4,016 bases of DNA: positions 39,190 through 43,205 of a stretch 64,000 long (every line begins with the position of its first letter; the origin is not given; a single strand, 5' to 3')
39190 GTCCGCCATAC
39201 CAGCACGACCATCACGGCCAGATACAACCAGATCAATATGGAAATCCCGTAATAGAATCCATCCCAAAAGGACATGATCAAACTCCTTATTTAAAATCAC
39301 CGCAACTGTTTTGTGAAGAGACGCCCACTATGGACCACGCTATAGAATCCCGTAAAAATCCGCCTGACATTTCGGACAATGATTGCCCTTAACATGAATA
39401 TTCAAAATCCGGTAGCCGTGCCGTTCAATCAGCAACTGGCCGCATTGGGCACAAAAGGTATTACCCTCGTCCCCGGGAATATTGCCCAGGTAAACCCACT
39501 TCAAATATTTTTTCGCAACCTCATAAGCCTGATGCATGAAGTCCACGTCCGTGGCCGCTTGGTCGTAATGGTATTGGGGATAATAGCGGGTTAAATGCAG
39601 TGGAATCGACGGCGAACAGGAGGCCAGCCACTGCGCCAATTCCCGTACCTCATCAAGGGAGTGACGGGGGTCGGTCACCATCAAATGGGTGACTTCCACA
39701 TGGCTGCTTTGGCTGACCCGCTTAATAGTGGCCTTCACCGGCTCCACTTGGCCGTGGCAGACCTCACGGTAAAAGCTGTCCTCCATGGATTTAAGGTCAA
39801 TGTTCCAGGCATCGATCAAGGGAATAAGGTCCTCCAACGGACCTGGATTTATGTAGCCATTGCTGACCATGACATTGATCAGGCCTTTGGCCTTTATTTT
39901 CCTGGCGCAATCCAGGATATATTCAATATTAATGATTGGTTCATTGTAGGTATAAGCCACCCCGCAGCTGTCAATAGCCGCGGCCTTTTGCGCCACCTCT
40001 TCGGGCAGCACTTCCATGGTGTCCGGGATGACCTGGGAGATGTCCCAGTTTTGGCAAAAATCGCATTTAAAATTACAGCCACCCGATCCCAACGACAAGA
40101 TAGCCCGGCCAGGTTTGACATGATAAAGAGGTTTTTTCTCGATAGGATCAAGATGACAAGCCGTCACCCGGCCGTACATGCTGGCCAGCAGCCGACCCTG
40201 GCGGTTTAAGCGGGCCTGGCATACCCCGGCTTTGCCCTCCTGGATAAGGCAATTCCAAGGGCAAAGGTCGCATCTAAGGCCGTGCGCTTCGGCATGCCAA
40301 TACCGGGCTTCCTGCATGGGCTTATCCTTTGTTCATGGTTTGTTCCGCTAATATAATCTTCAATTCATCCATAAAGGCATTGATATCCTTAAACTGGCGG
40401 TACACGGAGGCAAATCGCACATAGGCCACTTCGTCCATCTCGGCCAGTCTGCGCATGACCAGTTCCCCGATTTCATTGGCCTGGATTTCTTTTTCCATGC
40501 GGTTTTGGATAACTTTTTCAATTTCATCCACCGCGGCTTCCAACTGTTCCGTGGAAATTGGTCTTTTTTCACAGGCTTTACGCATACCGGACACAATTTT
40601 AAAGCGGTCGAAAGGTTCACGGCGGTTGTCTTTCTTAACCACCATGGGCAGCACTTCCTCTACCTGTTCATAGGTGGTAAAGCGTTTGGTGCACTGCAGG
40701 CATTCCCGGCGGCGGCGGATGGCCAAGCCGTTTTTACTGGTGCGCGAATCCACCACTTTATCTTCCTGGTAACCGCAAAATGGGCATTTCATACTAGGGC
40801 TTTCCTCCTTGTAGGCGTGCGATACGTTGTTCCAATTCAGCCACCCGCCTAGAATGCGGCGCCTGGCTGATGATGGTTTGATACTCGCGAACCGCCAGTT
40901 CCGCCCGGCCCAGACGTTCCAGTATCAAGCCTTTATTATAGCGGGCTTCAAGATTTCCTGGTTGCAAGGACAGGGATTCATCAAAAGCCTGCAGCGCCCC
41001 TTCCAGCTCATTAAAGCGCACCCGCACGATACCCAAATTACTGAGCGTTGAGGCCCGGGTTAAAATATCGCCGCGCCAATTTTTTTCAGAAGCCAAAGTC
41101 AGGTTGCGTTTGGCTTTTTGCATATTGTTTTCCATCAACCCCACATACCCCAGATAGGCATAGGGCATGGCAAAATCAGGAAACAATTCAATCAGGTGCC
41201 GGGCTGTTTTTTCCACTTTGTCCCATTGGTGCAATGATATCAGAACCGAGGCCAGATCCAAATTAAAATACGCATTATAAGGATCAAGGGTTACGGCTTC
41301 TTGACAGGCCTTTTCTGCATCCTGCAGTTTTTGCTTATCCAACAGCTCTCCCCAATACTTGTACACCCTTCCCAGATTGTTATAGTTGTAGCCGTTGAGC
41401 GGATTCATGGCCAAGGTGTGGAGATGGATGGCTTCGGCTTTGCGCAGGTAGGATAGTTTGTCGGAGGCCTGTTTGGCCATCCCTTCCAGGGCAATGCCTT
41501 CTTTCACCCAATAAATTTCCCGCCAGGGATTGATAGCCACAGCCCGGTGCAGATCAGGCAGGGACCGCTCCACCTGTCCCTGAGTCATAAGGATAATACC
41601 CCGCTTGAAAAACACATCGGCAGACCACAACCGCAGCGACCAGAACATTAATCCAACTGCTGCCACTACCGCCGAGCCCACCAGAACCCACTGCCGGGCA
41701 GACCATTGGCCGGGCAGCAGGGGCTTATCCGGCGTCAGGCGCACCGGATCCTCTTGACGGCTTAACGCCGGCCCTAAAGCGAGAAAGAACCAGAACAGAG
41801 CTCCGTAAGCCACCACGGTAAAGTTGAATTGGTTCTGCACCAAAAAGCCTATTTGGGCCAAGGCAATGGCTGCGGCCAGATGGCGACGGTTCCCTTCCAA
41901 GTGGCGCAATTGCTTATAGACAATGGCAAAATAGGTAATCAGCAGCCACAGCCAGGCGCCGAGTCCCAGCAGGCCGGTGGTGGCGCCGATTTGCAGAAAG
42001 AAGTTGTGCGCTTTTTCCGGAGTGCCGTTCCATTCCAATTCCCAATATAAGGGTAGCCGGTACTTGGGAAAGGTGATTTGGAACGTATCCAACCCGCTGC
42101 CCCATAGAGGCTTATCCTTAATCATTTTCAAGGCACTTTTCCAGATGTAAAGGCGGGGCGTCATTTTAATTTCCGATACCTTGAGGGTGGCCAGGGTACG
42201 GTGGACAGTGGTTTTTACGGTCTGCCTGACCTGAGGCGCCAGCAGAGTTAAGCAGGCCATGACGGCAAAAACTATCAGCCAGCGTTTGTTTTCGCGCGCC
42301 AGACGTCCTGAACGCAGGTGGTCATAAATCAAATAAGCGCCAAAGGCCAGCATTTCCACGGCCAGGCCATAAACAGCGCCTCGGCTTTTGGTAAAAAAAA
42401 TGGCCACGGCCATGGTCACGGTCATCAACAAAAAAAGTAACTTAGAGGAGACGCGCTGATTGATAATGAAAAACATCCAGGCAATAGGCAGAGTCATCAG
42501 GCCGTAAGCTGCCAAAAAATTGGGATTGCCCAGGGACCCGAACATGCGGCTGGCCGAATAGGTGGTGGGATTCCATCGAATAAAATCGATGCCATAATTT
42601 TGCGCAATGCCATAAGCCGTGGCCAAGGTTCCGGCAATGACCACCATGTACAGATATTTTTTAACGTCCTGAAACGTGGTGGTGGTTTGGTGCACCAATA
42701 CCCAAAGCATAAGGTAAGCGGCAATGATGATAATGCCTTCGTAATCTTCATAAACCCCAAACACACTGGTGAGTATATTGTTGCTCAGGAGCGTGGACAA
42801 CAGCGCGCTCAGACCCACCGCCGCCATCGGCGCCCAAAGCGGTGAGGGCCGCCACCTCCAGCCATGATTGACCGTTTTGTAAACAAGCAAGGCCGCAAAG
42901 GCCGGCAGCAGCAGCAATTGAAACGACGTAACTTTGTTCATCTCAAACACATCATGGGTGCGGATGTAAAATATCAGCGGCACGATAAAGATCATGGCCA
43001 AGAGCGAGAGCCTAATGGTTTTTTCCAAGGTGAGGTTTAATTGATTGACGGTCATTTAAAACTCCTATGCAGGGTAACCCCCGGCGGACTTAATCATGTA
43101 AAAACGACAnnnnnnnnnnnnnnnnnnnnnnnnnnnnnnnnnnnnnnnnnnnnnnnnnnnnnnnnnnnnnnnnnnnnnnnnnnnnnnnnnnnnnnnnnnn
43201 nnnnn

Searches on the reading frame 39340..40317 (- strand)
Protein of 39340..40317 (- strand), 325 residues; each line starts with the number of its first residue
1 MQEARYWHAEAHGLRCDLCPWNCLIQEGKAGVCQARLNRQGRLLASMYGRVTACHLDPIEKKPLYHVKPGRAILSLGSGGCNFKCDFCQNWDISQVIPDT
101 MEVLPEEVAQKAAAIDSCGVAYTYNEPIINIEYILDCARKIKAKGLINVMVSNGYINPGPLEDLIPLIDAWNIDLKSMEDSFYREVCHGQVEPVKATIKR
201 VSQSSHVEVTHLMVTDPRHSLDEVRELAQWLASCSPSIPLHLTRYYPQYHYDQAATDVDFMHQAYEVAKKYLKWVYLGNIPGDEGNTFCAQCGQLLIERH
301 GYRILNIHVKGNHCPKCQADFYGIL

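Call 35: search_protein_families(library=pfam, proteins=[window:39340-40317:-], max_evalue=0.001)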
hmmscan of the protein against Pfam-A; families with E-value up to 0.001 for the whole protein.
window:39340-40317:- (325 aa): 1 family
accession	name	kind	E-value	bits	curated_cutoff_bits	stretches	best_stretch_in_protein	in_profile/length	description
PF04055.27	Radical_SAM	-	2.7e-17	63.9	29.5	1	79-231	5-166/166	Radical SAM superfamily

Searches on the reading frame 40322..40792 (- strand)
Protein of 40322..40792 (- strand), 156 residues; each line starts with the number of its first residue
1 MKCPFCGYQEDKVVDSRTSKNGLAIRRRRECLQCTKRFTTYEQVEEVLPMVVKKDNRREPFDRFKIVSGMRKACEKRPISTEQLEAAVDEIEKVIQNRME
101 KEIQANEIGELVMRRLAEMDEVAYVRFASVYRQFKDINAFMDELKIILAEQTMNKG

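Call 35: search_protein_families(library=pfam, proteins=[window:40322-40792:-], max_evalue=0.001)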
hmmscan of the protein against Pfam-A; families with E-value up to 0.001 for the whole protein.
window:40322-40792:- (156 aa): 2 families
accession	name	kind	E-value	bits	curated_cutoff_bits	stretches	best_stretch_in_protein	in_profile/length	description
PF03477.21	ATP-cone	-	4.9e-25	88.3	25.8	1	50-136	2-87/88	ATP cone domain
PF22811.2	Zn_ribbon_NrdR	-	8.5e-22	77.3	27.2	1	1-42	1-42/42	Transcriptional repressor NrdR-like, N-terminal domain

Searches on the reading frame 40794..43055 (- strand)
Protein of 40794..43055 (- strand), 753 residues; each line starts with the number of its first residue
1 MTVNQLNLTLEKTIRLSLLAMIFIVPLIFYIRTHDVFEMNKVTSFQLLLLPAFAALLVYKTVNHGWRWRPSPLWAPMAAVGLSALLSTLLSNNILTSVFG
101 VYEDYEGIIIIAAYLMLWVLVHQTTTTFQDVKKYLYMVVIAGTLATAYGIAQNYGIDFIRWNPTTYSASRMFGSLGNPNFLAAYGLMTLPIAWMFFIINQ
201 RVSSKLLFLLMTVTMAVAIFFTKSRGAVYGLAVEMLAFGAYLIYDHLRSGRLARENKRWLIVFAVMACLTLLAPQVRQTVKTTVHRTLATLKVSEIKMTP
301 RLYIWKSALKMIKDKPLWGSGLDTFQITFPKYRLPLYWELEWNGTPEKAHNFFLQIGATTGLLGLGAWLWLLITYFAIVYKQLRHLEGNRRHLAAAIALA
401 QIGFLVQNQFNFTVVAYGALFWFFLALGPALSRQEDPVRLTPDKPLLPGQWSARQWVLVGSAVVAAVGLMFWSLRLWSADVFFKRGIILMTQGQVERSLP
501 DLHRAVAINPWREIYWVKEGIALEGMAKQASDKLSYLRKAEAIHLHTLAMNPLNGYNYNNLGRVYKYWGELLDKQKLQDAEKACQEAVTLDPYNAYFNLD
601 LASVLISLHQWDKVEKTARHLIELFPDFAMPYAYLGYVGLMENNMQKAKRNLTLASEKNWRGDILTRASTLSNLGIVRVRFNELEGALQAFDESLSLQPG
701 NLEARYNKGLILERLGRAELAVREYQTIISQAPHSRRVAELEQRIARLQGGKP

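Call 35: search_protein_families(library=pfam, proteins=[window:40794-43055:-], max_evalue=0.001)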
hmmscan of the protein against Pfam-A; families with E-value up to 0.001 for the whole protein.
window:40794-43055:- (753 aa): 13 families
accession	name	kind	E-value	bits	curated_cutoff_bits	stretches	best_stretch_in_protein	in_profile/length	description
PF04932.20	Wzy_C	-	4.8e-24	85.3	31.7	1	211-369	2-149/149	O-Antigen ligase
PF07719.23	TPR_2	-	3.4e-17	61.5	27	0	479-510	1-32/34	Tetratricopeptide repeat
PF00515.34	TPR_1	-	4.8e-16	58.3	27.8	0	479-510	1-32/34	Tetratricopeptide repeat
PF13431.12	TPR_17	-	1.4e-15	56.6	24.4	0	690-722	1-33/34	Tetratricopeptide repeat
PF14559.12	TPR_19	-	2.6e-13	50.5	25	2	571-627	1-57/68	Tetratricopeptide repeat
PF13371.12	TPR_9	-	4.7e-12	46.2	35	1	683-745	10-72/73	Tetratricopeptide repeat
PF13432.12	TPR_16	-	1.7e-10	41.5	32.7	1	674-734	3-63/65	Tetratricopeptide repeat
PF13428.12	TPR_14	-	5.4e-10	39.4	23.5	0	703-739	2-38/44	Tetratricopeptide repeat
PF13181.12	TPR_8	-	5.1e-09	36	25.7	0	703-733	2-32/34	Tetratricopeptide repeat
PF13414.12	TPR_11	-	1.5e-06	28.2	26.8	0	682-716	8-42/42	TPR repeat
PF23914.1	TPR_CcmH_CycH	-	7.7e-06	26.3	42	0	572-624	61-113/158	Cytochrome c-type biogenesis protein H TPR domain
PF13424.12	TPR_12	-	3.5e-05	24.3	30.1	0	667-697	44-74/77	Tetratricopeptide repeat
PF13174.12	TPR_6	-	0.00015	22.6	26.3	0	703-735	1-33/33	Tetratricopeptide repeat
